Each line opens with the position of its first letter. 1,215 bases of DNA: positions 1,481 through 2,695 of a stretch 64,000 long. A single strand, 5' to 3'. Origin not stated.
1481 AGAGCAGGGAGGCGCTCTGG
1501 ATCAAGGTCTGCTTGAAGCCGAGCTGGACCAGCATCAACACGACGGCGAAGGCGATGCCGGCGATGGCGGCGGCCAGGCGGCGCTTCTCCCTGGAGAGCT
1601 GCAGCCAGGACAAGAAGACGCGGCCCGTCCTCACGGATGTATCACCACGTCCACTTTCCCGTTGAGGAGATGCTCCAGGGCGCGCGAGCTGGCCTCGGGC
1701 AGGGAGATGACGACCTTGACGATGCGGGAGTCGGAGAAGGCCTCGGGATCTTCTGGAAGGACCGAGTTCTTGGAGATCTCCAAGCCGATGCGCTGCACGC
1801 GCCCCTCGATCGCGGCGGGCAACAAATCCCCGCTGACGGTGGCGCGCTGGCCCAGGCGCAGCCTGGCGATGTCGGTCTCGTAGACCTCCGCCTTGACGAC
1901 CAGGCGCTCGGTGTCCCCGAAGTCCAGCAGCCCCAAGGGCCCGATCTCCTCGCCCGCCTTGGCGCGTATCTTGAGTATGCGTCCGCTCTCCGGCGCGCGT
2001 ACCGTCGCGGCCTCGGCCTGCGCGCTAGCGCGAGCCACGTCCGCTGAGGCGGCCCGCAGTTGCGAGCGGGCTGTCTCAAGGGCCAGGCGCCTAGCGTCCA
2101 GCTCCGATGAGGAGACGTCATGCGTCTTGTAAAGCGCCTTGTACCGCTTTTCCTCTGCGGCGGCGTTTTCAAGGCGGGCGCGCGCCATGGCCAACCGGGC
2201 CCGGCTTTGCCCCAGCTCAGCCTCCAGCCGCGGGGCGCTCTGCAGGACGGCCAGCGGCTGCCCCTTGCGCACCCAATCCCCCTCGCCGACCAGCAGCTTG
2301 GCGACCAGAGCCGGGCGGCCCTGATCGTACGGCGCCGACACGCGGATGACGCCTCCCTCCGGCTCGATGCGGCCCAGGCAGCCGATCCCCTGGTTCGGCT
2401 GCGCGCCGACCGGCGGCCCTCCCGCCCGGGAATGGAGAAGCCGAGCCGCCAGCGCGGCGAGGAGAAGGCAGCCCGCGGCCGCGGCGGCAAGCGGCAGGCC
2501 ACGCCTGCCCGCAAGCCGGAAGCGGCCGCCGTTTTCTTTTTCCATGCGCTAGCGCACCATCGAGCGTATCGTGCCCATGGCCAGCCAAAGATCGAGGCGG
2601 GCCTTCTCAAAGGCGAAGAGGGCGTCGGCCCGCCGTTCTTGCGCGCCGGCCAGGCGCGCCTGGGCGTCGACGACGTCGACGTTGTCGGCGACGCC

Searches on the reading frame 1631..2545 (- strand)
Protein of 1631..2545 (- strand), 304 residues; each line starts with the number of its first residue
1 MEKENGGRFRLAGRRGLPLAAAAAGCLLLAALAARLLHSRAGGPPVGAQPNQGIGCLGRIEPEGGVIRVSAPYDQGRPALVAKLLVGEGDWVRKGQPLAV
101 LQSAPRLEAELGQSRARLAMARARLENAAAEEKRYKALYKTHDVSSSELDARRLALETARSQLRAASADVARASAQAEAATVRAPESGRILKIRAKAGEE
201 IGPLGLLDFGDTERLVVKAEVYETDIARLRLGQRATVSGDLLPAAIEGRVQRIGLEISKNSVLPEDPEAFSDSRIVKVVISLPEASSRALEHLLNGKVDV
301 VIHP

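Call 36: search_protein_families(library=pfam, proteins=[window:1631-2545:-], max_evalue=0.001)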
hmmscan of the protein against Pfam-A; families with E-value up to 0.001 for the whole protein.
window:1631-2545:- (304 aa): 3 families
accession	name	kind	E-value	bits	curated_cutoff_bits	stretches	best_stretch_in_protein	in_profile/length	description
PF16576.10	HlyD_D23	-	2.7e-14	53.4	30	1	80-260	29-191/214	Barrel-sandwich domain of CusB or HlyD membrane-fusion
PF13437.12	HlyD_3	-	2.4e-12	48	22.2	1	181-259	1-82/106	HlyD family secretion protein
PF00364.28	Biotin_lipoyl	-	0.0004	20.6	22.1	0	79-102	15-37/73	Biotin-requiring enzyme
